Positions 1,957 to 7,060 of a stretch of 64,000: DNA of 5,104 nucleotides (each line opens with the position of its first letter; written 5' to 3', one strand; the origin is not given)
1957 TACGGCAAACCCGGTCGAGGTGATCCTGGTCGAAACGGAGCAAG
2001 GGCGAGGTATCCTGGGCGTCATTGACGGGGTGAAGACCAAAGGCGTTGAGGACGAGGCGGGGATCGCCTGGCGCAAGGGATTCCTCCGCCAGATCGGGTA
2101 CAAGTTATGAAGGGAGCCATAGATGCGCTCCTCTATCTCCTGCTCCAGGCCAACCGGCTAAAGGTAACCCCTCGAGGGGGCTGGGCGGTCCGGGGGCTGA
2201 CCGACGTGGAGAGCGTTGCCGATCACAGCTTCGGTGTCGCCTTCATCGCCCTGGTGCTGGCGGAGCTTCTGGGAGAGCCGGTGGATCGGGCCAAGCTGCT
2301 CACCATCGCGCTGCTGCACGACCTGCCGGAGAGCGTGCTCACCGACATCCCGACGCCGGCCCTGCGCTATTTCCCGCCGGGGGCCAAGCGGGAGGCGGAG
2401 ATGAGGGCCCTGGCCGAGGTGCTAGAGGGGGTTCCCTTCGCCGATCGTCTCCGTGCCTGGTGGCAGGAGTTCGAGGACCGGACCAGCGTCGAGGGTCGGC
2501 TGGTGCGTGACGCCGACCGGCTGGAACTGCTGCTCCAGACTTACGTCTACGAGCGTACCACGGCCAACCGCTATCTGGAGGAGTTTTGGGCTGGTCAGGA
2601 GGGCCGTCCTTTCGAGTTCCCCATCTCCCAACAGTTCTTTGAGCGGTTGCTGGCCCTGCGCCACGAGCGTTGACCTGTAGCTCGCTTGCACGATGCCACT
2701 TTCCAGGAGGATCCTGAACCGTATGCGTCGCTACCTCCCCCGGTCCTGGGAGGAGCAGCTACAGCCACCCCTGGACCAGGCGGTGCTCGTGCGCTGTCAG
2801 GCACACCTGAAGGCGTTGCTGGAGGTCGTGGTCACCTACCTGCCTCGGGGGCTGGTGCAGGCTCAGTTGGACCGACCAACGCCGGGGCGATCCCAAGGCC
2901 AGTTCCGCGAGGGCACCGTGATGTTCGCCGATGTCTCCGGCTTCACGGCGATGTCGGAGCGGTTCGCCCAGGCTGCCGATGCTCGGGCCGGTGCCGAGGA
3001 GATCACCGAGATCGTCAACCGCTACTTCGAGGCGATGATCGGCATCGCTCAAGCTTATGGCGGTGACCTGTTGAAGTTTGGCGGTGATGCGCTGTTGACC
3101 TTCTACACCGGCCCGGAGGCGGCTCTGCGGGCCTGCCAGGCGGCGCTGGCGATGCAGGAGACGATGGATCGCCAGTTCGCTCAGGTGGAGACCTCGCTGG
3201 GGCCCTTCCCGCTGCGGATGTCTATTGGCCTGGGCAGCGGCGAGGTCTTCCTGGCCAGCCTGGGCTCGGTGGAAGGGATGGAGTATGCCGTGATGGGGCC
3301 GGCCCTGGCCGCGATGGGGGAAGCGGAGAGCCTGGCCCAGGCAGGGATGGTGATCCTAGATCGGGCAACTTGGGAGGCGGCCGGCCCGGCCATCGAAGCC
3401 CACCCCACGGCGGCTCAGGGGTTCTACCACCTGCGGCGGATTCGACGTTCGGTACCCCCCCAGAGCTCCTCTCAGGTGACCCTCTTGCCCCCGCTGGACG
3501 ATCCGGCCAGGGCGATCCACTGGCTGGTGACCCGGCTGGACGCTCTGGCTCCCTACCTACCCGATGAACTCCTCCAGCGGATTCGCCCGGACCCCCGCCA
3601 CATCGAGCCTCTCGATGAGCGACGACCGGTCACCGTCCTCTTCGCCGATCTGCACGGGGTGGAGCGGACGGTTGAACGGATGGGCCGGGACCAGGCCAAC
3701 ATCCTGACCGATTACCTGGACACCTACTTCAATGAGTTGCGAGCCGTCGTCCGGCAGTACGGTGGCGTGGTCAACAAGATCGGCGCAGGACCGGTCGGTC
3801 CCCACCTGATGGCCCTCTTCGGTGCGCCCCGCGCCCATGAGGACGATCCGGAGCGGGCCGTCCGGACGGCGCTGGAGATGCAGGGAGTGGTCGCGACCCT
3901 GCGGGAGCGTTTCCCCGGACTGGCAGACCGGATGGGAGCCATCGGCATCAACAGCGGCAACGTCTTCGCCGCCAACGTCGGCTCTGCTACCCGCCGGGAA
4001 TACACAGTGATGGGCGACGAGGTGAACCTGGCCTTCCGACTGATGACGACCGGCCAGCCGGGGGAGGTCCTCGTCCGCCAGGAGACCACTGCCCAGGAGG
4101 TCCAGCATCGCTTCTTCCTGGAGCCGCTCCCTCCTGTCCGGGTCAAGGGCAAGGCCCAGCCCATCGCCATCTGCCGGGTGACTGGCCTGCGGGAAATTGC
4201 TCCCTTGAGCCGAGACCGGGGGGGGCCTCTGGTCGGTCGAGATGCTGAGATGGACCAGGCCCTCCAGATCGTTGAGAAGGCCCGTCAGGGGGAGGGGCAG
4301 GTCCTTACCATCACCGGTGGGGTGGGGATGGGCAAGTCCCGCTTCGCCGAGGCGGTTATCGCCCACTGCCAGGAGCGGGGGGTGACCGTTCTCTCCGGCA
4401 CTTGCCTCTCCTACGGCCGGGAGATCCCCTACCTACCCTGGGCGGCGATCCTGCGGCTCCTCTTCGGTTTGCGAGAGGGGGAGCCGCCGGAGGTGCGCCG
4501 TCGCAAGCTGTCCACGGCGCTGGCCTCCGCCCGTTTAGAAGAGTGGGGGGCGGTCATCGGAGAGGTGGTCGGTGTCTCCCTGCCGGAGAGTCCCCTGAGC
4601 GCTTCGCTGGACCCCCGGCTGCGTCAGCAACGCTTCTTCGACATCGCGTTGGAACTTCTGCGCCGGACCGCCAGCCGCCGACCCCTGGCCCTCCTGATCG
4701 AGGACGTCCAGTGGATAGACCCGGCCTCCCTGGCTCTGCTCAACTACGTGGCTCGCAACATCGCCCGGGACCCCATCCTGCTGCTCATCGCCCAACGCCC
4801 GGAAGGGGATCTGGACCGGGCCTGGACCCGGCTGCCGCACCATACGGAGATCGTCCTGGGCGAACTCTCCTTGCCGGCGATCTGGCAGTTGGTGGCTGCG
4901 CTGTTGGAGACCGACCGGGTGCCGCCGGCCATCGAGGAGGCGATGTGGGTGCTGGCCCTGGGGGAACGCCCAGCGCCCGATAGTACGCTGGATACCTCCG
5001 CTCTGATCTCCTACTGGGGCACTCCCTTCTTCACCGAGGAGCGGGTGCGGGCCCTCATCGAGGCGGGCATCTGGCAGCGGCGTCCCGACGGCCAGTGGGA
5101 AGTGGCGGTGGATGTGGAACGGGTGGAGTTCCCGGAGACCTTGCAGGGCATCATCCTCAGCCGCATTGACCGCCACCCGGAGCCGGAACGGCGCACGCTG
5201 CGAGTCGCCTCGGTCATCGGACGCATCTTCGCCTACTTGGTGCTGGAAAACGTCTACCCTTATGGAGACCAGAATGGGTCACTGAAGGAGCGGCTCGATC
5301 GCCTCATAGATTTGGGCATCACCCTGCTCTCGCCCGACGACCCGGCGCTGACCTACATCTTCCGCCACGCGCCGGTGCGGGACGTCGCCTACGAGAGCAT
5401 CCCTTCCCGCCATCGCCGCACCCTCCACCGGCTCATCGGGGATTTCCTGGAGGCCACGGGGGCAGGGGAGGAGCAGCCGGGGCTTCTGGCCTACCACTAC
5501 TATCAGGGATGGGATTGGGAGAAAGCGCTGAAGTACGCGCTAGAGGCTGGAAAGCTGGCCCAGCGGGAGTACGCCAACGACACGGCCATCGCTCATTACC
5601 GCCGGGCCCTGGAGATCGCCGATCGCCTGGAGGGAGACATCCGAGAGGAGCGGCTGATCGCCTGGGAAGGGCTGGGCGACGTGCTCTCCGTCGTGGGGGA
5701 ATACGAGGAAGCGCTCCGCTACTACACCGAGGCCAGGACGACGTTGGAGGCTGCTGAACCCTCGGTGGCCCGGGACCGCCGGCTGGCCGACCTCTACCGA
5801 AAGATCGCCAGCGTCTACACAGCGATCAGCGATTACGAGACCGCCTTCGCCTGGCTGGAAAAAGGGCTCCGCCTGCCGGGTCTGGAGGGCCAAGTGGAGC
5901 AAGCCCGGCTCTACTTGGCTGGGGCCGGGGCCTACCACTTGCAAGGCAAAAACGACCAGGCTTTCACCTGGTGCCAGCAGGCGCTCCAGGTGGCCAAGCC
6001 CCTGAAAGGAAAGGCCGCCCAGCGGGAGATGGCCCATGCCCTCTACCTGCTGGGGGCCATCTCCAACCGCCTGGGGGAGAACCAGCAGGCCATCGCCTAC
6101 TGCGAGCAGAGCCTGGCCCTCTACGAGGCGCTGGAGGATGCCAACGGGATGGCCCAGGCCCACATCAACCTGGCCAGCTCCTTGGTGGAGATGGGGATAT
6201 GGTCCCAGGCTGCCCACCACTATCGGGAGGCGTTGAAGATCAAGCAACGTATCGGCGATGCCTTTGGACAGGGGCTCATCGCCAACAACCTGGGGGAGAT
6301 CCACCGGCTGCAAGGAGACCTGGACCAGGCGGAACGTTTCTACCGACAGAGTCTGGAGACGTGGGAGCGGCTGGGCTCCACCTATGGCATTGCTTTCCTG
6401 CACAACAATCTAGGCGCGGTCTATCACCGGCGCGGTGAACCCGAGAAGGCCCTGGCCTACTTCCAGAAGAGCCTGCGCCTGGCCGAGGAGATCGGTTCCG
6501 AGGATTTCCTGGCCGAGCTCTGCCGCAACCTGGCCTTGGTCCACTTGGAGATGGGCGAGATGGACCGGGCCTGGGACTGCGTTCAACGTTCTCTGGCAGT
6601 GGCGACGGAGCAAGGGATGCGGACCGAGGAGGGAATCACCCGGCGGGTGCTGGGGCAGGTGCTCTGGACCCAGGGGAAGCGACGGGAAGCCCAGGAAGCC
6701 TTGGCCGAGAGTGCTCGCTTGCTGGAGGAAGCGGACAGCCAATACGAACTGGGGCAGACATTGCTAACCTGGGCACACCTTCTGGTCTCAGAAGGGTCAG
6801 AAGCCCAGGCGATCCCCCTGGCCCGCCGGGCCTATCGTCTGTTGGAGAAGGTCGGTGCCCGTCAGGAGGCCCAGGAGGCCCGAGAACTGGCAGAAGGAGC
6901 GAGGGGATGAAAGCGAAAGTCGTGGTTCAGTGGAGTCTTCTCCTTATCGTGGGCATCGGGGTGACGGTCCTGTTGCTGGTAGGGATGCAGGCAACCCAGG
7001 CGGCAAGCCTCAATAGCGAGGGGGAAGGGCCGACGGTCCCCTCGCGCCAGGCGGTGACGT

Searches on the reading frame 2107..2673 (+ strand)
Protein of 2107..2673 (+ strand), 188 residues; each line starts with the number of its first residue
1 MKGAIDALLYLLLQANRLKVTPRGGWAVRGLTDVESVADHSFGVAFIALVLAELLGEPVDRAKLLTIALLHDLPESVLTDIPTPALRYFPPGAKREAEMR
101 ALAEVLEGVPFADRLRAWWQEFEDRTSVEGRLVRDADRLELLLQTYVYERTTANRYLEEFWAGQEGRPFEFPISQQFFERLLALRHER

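Call 9: search_protein_families(library=pfam, proteins=[window:2107-2673:+], max_evalue=0.001)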
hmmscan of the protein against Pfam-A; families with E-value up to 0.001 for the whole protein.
window:2107-2673:+ (188 aa): 4 families
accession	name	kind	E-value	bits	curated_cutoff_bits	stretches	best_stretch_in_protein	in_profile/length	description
PF13023.12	HD_3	-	2.3e-32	112.6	22.5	1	16-156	2-142/165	HD domain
PF12917.13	YfbR-like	-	8.5e-14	52.1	25.9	1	17-155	8-150/182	5'-deoxynucleotidase YfbR-like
PF01966.28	HD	-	1.1e-10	42.2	22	1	37-140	1-114/116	HD domain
PF08668.18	HDOD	-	0.00071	19.5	22.9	1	31-80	89-137/196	HDOD domain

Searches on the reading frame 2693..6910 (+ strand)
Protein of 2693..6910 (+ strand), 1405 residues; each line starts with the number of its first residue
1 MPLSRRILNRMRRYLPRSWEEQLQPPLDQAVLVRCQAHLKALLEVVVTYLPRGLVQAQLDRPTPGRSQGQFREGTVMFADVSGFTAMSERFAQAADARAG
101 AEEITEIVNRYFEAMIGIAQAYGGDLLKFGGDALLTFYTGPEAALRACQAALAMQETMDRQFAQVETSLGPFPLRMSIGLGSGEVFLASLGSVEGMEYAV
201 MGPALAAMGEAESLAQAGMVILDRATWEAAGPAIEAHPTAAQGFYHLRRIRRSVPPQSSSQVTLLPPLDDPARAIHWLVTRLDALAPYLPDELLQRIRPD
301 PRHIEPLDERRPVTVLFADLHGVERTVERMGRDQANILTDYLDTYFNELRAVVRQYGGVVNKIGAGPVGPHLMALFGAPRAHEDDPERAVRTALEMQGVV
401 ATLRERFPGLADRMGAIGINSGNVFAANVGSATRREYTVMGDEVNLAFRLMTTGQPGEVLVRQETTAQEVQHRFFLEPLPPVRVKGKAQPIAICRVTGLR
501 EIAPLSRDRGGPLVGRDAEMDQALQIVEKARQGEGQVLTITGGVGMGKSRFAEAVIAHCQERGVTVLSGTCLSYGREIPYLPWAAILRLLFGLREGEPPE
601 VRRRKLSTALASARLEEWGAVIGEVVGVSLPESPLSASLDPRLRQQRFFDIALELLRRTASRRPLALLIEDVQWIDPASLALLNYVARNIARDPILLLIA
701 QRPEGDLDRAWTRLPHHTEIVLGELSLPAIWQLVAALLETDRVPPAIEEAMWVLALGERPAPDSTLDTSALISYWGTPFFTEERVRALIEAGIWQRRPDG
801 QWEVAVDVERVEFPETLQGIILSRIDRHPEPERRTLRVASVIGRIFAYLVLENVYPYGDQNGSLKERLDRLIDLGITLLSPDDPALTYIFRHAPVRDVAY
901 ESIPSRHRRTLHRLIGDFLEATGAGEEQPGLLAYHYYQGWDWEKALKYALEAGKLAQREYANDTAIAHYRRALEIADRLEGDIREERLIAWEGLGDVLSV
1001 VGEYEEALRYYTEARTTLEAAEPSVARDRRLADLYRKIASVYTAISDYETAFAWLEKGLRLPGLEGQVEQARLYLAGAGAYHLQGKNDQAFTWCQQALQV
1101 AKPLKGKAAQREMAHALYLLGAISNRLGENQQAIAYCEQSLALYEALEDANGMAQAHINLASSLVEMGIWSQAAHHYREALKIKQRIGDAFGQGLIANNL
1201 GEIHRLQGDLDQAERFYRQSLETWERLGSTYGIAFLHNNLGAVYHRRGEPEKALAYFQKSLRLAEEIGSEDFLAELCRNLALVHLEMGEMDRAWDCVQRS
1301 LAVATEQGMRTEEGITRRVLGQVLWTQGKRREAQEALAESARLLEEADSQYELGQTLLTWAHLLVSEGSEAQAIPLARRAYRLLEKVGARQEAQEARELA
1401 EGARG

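Call 9: search_protein_families(library=pfam, proteins=[window:2693-6910:+], max_evalue=0.001)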
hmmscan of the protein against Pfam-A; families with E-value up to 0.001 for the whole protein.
window:2693-6910:+ (1405 aa): 14 families
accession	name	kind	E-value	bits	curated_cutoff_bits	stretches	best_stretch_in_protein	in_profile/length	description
PF13424.12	TPR_12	-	5.3e-47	158.3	30.1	4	1196-1266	5-77/77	Tetratricopeptide repeat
PF00515.34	TPR_1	-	6.2e-30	102.2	27.8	1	1235-1265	2-32/34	Tetratricopeptide repeat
PF00211.25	Guanylate_cyc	-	6.6e-27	94.7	21.9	2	311-489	7-175/183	Adenylate and Guanylate cyclase catalytic domain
PF13191.12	AAA_16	-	6.8e-27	95.4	32.6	1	512-697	1-166/167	AAA ATPase domain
PF07719.23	TPR_2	-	1.1e-23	81.8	27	1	1234-1265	1-32/34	Tetratricopeptide repeat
PF13176.12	TPR_7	-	7e-18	63.6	27.9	0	1237-1266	2-31/36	Tetratricopeptide repeat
PF13181.12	TPR_8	-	5.5e-17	60.9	25.7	0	1237-1265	4-32/34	Tetratricopeptide repeat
PF17874.7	TPR_MalT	-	2.5e-16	60.3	45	1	1127-1391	14-277/336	MalT-like TPR region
PF13374.12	TPR_10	-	6e-15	55.1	27.5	2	1197-1227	5-35/42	Tetratricopeptide repeat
PF10602.15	RPN7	-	2.9e-06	27.5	29.6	0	958-1018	8-66/174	26S proteasome subunit RPN7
PF13432.12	TPR_16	-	1.6e-05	25.7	32.7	0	1159-1222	2-59/65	Tetratricopeptide repeat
PF13428.12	TPR_14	-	3.2e-05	24.6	23.5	0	1240-1264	7-31/44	Tetratricopeptide repeat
PF24885.1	TPR_NPHP3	-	0.00017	21.5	100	0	1093-1186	78-173/239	Nephrocystin-3 TPR domain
PF13401.12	AAA_22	-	0.0006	20.6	27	0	534-686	4-107/130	AAA domain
